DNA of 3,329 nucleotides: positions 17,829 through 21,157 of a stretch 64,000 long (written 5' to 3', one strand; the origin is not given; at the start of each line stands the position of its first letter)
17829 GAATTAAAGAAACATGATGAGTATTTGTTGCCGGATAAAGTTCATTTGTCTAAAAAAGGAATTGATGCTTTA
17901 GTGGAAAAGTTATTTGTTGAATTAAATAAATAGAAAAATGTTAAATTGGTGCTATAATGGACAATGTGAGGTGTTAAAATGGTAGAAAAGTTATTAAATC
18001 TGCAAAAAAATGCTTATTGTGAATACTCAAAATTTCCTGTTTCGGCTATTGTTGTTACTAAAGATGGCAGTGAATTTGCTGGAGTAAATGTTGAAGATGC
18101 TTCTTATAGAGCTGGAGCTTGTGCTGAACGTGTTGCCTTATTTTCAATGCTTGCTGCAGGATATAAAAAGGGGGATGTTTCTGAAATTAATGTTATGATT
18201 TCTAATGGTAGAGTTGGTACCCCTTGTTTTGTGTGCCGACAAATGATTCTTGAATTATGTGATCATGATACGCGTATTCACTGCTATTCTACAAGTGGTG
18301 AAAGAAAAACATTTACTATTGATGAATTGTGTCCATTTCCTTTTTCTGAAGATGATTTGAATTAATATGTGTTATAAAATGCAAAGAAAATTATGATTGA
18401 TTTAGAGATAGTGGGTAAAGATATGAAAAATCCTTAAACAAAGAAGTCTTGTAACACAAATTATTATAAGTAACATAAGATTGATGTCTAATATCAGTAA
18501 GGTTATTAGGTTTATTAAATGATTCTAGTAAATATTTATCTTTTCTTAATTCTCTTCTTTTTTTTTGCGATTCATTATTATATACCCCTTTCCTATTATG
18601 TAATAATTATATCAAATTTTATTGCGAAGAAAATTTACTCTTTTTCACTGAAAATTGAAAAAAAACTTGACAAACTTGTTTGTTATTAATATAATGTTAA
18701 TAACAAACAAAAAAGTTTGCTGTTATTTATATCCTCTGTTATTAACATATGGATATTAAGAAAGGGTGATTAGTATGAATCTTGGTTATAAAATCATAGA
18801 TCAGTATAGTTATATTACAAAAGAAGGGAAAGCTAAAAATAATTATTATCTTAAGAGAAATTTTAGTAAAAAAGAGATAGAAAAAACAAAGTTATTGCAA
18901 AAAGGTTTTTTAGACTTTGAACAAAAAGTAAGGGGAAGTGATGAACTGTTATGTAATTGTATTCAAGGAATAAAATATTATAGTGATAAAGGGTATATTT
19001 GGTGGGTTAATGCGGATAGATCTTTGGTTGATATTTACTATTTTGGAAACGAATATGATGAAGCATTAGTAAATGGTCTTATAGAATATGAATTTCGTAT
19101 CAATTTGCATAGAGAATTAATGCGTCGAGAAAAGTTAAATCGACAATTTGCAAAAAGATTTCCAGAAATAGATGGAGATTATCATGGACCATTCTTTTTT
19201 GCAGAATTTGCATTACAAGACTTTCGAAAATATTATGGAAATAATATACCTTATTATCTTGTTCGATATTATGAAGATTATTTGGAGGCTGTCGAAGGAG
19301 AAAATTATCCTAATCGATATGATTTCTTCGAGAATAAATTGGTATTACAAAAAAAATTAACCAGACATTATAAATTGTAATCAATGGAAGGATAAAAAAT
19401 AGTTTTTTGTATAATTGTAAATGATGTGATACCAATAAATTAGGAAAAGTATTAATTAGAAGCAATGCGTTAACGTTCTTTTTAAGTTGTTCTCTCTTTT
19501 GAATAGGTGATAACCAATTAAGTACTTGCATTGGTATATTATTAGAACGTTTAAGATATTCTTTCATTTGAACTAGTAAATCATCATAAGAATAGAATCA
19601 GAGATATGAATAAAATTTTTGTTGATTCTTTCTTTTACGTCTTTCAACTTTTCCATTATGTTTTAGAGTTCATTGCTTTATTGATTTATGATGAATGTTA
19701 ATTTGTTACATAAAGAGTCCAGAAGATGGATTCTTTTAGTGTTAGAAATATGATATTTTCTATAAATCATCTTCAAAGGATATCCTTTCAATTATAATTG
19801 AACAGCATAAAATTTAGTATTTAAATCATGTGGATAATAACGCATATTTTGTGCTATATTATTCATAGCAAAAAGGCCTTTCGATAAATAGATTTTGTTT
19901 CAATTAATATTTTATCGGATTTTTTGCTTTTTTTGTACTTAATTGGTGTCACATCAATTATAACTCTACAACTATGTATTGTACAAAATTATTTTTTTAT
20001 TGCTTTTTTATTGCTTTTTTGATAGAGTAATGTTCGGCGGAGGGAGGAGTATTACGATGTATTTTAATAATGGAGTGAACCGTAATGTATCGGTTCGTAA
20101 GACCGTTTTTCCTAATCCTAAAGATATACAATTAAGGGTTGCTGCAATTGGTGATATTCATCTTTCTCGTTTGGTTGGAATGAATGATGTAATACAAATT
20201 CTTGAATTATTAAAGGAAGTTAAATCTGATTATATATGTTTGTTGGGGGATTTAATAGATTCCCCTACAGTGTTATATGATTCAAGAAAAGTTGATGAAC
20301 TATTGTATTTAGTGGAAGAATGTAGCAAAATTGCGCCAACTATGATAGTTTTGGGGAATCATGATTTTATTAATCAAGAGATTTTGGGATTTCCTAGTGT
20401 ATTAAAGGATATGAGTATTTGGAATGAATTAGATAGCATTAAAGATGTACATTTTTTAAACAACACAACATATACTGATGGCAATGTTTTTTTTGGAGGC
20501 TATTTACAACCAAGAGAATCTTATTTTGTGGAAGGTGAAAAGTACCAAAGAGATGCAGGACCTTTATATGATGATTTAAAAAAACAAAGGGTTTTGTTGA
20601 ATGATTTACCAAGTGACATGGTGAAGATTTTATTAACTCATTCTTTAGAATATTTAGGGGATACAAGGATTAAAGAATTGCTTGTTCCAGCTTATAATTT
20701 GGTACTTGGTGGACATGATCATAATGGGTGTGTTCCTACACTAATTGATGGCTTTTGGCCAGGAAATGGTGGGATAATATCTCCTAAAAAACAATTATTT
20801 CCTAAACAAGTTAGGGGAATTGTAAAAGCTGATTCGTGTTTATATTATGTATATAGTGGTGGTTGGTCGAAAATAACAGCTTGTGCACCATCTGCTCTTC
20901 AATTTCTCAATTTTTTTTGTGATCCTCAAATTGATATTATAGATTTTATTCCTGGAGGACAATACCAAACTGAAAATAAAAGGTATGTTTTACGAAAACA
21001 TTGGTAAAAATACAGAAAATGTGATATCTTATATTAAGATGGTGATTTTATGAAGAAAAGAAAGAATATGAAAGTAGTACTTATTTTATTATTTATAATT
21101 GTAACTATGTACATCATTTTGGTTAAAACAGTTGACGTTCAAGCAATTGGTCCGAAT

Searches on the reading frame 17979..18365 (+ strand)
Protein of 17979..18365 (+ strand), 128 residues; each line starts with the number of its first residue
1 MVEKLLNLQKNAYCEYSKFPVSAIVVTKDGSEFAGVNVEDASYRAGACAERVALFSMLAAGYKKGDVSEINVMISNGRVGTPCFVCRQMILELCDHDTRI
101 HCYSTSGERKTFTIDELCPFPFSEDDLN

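Call 10: search_protein_families(library=pfam, proteins=[window:17979-18365:+], max_evalue=0.01)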
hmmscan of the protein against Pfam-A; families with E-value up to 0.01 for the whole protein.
window:17979-18365:+ (128 aa): 2 families
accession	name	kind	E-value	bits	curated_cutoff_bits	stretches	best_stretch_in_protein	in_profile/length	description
PF00383.29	dCMP_cyt_deam_1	-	3.1e-13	49.9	25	1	2-96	8-96/102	Cytidine and deoxycytidylate deaminase zinc-binding region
PF08211.18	dCMP_cyt_deam_2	-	0.00019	22.1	25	1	4-70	47-113/130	Cytidine and deoxycytidylate deaminase zinc-binding region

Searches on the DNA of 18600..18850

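Call 48: search_rna_families(source=window, start=18600, end=18850, threshold=evalue, max_evalue=1)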
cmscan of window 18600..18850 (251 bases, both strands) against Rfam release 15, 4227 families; matches with E-value up to 1: 0.
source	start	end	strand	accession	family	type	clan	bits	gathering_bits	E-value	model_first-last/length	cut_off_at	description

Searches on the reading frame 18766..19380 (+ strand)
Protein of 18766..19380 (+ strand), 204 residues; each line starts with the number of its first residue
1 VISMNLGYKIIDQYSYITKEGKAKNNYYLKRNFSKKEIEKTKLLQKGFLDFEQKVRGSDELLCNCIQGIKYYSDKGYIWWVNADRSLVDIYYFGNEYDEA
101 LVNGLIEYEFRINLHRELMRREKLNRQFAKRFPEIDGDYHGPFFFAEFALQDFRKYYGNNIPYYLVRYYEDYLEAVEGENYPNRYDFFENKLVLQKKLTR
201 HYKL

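Call 10: search_protein_families(library=pfam, proteins=[window:18766-19380:+], max_evalue=0.01)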
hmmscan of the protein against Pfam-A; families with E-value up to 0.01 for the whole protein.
window:18766-19380:+ (204 aa): 0 families

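Call 12: find_encoding_contigs(protein=window:18775-19380:+, flank=10000, max_places=10)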
Protein window:18775-19380:+ (201 aa): 4 contigs read that carry it; 1 place shown.
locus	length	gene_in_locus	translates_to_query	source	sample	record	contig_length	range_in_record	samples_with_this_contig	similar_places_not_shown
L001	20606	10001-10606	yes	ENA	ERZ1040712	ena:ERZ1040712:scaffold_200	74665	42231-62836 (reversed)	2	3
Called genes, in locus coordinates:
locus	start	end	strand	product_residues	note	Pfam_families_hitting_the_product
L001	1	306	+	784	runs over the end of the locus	PF20717:DUF6829, PF02272:DHHA1 (weak)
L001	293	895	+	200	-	-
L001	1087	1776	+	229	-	PF08713:DNA_alkylation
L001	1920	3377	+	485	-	PF08903:DUF1846, PF20921:DUF1846_C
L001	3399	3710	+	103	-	-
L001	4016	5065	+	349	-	PF01266:DAO (faint), PF01494:FAD_binding_3, PF04820:Trp_halogenase (faint), PF07992:Pyr_redox_2, PF13738:Pyr_redox_3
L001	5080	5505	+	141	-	PF01451:LMWPc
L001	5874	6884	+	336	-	-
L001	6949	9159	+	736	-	PF01757:Acyl_transf_3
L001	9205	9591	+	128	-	PF00383:dCMP_cyt_deam_1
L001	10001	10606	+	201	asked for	-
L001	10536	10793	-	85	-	-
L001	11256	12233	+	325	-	PF00149:Metallophos, PF12850:Metallophos_2 (faint)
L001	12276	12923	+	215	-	PF01569:PAP2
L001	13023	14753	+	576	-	PF00501:AMP-binding, PF13193:AMP-binding_C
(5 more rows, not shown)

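Call 16: find_homologous_proteins(query=window:18775-19380:+)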
Query window:18775-19380:+ (201 aa): 24 proteins with E <= 0.001 among 73 candidates.
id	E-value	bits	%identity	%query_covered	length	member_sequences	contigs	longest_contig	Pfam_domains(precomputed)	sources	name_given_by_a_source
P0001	8.0e-130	449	99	100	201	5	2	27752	-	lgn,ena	-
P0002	9.4e-102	357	79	100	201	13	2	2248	-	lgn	-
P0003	3.9e-96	339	75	100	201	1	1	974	-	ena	-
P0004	2.2e-54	202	63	76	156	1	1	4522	-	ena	-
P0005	2.3e-41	160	45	93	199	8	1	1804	-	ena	-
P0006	6.8e-39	152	43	97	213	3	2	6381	-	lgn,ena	-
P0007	8.4e-39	151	44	94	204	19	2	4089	-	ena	-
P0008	2.4e-37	147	45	95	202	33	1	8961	-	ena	-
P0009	4.5e-35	139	41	96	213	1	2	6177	-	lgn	-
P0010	6.4e-31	126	44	91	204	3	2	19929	-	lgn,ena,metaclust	metaclust:\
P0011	9.7e-30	122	45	91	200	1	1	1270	-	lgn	-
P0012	1.1e-29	122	42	94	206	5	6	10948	-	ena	-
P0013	2.1e-28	117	39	97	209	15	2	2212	-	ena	-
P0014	1.1e-27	115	39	92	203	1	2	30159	-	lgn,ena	-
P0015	1.4e-27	115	40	92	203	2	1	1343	-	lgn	-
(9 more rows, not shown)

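Call 17: find_encoding_contigs(protein=P0002, flank=3000, max_places=3)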
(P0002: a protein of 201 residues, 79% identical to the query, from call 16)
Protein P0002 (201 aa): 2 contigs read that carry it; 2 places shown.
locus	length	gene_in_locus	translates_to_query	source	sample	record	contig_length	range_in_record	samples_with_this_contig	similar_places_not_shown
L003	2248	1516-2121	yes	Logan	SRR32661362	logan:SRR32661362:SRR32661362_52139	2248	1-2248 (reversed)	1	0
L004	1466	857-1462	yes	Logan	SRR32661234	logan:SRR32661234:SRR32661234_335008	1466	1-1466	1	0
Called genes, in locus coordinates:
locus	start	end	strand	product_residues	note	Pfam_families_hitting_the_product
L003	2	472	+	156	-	?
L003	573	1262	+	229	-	PF06541:ABC_trans_CmpB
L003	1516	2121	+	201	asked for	-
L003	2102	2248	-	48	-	?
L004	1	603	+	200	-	?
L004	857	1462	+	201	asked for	-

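Call 18: find_encoding_contigs(protein=P0008, flank=5000, max_places=3)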
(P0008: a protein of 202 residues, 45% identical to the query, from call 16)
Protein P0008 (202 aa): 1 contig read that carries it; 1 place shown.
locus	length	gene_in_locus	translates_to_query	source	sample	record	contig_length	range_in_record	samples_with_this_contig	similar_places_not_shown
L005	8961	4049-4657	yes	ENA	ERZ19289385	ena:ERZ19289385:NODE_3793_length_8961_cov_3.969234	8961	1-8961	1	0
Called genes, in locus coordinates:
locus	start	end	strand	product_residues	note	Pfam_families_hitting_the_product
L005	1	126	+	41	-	?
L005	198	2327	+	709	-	PF01138:RNase_PH, PF03725:RNase_PH_C, PF03726:PNPase, PF01138:RNase_PH, PF03725:RNase_PH_C (weak), PF00575:S1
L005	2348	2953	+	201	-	-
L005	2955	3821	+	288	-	PF01509:TruB_N, PF16198:TruB_C_2 (weak)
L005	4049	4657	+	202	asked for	-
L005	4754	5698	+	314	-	PF00535:Glycos_transf_2, PF10111:Glyco_tranf_2_2, PF13641:Glyco_tranf_2_3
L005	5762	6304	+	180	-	PF01765:RRF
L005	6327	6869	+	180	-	PF00149:Metallophos (weak), PF12850:Metallophos_2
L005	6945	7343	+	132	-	PF01029:NusB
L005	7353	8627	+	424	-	PF13742:tRNA_anti_2, PF01336:tRNA_anti-codon, PF02601:Exonuc_VII_L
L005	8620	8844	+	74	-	PF02609:Exonuc_VII_S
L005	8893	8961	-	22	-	?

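Call 19: find_encoding_contigs(protein=P0014, flank=5000, max_places=3)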
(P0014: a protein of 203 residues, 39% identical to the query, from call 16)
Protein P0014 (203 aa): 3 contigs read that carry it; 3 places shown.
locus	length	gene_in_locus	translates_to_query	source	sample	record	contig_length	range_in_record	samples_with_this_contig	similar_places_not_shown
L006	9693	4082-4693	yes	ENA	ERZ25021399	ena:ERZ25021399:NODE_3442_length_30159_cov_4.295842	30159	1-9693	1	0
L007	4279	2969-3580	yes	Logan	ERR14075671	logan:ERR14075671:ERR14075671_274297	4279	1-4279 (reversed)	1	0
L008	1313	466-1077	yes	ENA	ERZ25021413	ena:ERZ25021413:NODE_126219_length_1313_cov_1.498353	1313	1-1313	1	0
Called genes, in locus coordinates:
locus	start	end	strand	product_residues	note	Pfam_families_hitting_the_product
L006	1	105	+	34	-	?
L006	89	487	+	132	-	PF02195:ParB_N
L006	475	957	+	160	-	-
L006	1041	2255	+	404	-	PF14082:SduA_C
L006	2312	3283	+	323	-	-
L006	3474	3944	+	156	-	-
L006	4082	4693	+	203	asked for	-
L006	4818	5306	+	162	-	-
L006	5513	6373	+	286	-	PF10543:ORF6N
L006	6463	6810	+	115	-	PF07811:TadE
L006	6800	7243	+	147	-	-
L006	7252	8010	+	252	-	PF00142:Fer4_NifH (weak), PF10609:ParA, PF13614:AAA_31, PF01656:CbiA (weak)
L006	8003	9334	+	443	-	PF00437:T2SSE, PF27713:UCP018868 (weak), PF00005:ABC_tran (faint)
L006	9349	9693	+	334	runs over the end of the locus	PF00482:T2SSF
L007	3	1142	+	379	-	?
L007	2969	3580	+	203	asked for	-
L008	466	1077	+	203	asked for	-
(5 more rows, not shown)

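Call 76: predict_structure(alignment_id=A4)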
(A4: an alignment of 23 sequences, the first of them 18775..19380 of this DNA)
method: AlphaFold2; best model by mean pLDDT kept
length: 201 residues; sequences in the alignment: 23
mean_pLDDT: 79.2   pTM: 0.60
mean pLDDT of the five models: 79.2, 76.7, 75.8, 74.3, 74.0
residues with pLDDT >= 90: 71; 70-90: 78; 50-70: 43; < 50: 9
segments of 3 or more residues with pLDDT < 50: 138-142, 199-201
pLDDT, mean of each block of 10 residues (from residue 1): 79 92 91 97 92 80 86 91 90 95 86 77 67 55 59 65 76 75 77 60 34
secondary structure, 60 per line:
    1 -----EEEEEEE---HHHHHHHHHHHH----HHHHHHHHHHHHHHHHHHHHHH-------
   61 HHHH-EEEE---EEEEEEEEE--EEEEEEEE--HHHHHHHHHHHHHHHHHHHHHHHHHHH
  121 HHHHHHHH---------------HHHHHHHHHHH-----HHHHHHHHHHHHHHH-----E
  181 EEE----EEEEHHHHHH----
elements in order: E6-12 H16-27 H32-53 H61-64 E66-69 E73-81 E84-91 H94-128 H144-154 H160-174 E180-183 E188-191 H192-197

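Call 80: fold_search(model_id=the predicted structure, library=pdb)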
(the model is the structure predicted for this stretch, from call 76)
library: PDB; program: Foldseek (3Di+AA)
matches with E <= 10: 97; with E <= 0.001: 0
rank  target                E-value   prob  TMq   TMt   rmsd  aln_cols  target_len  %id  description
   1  6ntz                  1.1e+00  0.14  0.13  0.08   6.2        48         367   14  Crystal structure of E. coli PBP5-meropenem (released 2019-03-20)
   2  8tsl_E                1.6e+00  0.06  0.16  0.16  13.9       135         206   16  S. thermodepolymerans KpsM-KpsE in Apo 2 state with rigid body fitted KpsT (released 2024-04-17)
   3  2ela_B                2.1e+00  0.11  0.17  0.21   5.9        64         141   20  Crystal Structure of the PTB domain of human APPL1 (released 2007-05-29)
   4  9w77_A                2.2e+00  0.04  0.14  0.05  14.8       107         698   11  Rhinolophus cornutus Bat ACE2 Dimer in Complex with Two Rc-o319 Sarbecovirus Spike RBDs. (released 2025-10-29)
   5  3mzf                  2.3e+00  0.09  0.13  0.08   6.3        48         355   14  Structure of penicillin-binding protein 5 from E. coli: imipenem acyl-enzyme complex (released 2011-03-16)
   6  7e2c_H                2.9e+00  0.04  0.15  0.19  13.8       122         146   12  Monomer of TRAPPII (open) (released 2022-02-09)
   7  1nrj_A                2.9e+00  0.03  0.17  0.20  16.3       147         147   12  Signal Recognition Particle Receptor Beta-Subunit in Complex with the SRX Domain from the Alpha-Subunit (released 2003-03-25)
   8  5tr7_B                3.3e+00  0.08  0.13  0.11   6.7        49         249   18  Crystal structure of a putative D-alanyl-D-alanine carboxypeptidase from Vibrio cholerae O1 biovar eltor str. N16961 (released 2016-11-09)
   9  7qla_C                3.5e+00  0.08  0.10  0.05   8.0        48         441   10  Structure of the Rab GEF complex Mon1-Ccz1 (released 2022-02-09)
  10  5zqe_C                3.5e+00  0.06  0.12  0.11   6.4        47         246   13  Crystal Structure of Penicillin-Binding Protein D2 from Listeria monocytogenes in the Cefuroxime bound form (released 2018-07-25)
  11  9ix8_C                3.5e+00  0.05  0.14  0.08  11.3       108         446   11  Crystallization and structural characterization of phosphopentomutase from the hyperthermophilic archaeon Thermococcus (released 2024-12-18)
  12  5jlt_A                3.7e+00  0.13  0.24  0.37   6.6       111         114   12  The crystal structure of the bacteriophage T4 MotA C-terminal domain in complex with dsDNA reveals a novel protein-DNA (released 2017-05-03)
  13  3a3j                  3.7e+00  0.07  0.13  0.08   6.6        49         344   16  Crystal structures of penicillin binding protein 5 from Haemophilus influenzae (released 2009-12-22)
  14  5ldd_A                3.7e+00  0.04  0.15  0.17  11.7       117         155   12  Crystal structure of the heterodimeric GEF Mon1-Ccz1 in complex with Ypt7 (released 2017-01-18)
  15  8tsi_G                3.7e+00  0.02  0.14  0.14  14.7       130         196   16  S. thermodepolymerans KpsMT-KpsE in complex with ADP:AlF4- (released 2024-04-17)
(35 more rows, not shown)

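Call 82: search_protein_families(library=ncbifam, proteins=[window:18775-19380:+], max_evalue=0.01)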
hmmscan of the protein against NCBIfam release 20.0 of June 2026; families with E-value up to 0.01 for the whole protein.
window:18775-19380:+ (201 aa): 0 families

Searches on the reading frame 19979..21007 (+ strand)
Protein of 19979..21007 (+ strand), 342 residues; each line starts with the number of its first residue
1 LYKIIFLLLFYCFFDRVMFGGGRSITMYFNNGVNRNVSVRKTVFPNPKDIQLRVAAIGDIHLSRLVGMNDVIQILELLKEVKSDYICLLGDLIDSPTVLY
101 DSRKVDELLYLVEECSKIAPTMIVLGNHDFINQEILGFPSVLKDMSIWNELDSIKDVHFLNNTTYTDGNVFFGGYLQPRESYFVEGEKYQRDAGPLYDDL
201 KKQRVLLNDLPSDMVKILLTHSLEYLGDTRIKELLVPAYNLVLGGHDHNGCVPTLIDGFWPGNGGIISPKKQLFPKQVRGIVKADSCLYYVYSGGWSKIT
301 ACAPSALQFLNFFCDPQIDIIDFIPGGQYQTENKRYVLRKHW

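Call 10: search_protein_families(library=pfam, proteins=[window:19979-21007:+], max_evalue=0.01)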
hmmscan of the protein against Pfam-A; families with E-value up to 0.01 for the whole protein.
window:19979-21007:+ (342 aa): 2 families
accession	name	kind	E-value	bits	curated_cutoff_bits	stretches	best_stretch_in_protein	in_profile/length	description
PF00149.33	Metallophos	-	1.1e-15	59.1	21.5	1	52-249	1-190/191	Calcineurin-like phosphoesterase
PF12850.12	Metallophos_2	-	7.3e-06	26.5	27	1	53-252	2-121/154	Calcineurin-like phosphoesterase superfamily domain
